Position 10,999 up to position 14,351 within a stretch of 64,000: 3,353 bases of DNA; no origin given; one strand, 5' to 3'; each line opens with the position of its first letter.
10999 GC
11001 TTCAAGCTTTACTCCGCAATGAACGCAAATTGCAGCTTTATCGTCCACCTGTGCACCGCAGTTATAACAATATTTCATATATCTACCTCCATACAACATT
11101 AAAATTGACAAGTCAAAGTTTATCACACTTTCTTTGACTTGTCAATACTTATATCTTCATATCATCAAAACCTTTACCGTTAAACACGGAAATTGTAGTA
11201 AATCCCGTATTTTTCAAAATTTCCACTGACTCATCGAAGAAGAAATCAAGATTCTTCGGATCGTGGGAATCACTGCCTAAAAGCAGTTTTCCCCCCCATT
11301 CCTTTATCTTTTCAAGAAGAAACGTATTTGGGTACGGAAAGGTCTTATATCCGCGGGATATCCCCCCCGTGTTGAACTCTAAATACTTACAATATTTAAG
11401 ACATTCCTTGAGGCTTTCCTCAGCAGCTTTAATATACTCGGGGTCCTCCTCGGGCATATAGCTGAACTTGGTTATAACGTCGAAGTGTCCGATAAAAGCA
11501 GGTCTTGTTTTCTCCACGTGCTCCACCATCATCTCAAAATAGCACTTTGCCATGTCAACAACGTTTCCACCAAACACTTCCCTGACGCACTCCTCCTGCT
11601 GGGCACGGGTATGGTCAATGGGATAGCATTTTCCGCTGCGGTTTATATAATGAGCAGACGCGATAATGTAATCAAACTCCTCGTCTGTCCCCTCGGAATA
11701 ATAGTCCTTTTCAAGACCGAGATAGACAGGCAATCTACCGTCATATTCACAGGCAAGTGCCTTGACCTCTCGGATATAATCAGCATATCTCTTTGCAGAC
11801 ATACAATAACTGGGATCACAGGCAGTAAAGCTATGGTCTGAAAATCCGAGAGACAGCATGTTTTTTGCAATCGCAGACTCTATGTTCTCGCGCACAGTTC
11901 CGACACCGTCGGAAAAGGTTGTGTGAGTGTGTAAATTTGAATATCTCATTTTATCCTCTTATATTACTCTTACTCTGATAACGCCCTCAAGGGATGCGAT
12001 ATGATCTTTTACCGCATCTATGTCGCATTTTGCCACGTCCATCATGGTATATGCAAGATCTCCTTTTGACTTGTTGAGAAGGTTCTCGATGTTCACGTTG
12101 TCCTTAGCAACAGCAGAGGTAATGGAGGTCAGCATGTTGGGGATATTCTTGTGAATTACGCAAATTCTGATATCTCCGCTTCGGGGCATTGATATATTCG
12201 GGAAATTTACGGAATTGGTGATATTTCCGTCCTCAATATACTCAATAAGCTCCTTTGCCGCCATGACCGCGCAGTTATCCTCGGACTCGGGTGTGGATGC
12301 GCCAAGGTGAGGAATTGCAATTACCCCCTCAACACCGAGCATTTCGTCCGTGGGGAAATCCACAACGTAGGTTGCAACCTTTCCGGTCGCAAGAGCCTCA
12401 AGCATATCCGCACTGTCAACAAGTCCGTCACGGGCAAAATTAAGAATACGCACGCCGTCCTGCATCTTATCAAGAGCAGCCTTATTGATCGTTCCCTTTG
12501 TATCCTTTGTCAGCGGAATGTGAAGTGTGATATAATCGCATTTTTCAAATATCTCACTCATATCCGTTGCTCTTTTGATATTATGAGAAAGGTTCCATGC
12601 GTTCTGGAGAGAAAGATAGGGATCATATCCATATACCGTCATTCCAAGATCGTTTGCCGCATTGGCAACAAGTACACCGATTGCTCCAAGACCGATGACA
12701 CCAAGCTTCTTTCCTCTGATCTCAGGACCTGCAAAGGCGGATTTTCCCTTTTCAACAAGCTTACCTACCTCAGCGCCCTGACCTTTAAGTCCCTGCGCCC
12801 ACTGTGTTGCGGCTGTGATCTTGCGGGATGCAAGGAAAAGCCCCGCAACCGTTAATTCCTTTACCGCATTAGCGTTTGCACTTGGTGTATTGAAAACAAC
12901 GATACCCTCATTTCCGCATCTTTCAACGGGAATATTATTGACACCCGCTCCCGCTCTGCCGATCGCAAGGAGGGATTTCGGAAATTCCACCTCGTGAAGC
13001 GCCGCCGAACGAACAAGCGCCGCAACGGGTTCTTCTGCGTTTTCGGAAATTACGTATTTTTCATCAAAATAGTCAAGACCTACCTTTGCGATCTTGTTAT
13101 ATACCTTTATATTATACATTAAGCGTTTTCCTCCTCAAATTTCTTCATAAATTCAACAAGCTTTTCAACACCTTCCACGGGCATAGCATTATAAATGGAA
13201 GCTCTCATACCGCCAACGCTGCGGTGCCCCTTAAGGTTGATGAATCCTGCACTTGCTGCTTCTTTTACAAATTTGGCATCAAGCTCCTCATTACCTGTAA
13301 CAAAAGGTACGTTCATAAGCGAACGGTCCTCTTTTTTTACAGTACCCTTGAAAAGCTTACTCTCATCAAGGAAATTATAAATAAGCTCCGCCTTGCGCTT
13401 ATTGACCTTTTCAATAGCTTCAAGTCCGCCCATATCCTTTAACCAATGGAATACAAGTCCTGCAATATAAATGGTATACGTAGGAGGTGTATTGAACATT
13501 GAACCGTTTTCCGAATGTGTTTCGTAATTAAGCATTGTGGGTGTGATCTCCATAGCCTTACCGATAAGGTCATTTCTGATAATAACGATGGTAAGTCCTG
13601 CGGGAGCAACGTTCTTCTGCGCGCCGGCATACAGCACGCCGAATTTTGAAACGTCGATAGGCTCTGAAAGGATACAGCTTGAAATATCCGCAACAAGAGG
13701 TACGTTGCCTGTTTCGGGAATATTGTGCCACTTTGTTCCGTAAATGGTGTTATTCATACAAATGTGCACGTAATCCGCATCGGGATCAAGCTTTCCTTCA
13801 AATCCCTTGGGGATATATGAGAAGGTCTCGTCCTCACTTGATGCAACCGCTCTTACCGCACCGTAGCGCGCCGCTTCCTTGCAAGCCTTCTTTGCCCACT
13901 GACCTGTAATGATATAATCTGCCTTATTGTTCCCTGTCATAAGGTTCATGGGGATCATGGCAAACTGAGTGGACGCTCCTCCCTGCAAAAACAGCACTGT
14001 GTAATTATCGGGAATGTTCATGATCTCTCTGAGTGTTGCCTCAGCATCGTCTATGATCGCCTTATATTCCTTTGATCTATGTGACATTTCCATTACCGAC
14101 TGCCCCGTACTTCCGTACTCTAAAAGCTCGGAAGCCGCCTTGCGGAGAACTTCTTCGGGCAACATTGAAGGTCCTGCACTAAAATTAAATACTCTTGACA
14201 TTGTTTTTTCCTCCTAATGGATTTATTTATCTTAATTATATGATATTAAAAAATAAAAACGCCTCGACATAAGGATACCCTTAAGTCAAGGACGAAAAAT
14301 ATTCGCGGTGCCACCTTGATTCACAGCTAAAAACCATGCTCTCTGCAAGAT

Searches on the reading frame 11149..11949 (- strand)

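Call 73: search_protein_families(library=pfam, proteins=[window:11149-11949:-], max_evalue=0.00001)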
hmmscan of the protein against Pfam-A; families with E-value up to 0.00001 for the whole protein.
window:11149-11949:- (266 aa): 1 family
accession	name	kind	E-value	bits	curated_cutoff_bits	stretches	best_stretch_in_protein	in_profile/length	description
PF02811.25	PHP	-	5.2e-14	53.3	26.4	1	6-194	2-163/164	PHP domain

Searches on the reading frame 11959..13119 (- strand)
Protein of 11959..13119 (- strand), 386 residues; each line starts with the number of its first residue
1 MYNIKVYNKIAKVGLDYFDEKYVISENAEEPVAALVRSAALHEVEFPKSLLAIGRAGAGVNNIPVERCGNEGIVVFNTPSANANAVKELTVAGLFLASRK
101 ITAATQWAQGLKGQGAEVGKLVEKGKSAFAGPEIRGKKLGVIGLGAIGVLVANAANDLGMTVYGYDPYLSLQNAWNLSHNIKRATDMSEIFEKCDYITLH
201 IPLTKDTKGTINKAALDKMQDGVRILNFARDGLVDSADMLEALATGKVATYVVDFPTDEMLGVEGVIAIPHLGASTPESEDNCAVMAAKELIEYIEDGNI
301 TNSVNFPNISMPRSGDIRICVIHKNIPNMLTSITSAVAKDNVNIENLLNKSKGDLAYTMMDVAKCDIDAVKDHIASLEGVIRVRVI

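Call 73: search_protein_families(library=pfam, proteins=[window:11959-13119:-], max_evalue=0.00001)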
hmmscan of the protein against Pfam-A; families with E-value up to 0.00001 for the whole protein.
window:11959-13119:- (386 aa): 4 families
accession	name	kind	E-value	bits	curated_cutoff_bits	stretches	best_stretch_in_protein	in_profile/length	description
PF02826.25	2-Hacid_dh_C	-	2.8e-37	128.3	25.1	1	97-273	7-178/178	D-isomer specific 2-hydroxyacid dehydrogenase, NAD binding domain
PF00389.36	2-Hacid_dh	-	2.6e-15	56.7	24.6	1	48-305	60-134/134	D-isomer specific 2-hydroxyacid dehydrogenase, catalytic domain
PF22629.2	ACT_AHAS_ss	-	9.3e-07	29.4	27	1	320-382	2-67/67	AHAS small subunit-like ACT domain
PF03446.21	NAD_binding_2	-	3.8e-06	27.4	21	1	138-233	1-97/161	NAD binding domain of 6-phosphogluconate dehydrogenase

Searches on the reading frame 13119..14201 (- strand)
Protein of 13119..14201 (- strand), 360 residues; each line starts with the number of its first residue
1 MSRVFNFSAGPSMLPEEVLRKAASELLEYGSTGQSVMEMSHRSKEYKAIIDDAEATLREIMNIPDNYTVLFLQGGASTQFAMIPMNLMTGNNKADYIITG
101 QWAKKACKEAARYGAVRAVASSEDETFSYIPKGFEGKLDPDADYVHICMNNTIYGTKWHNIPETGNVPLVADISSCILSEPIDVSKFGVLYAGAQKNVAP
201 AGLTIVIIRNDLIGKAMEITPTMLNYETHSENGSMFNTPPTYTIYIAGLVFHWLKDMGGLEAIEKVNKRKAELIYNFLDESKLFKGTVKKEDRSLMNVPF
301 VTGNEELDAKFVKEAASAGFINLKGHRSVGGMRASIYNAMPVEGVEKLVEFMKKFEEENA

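Call 73: search_protein_families(library=pfam, proteins=[window:13119-14201:-], max_evalue=0.00001)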
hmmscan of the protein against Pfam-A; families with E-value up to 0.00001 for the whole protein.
window:13119-14201:- (360 aa): 1 family
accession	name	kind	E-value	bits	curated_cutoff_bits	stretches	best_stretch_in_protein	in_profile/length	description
PF00266.25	Aminotran_5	-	5.6e-54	184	21.5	1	4-348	1-371/371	Aminotransferase class-V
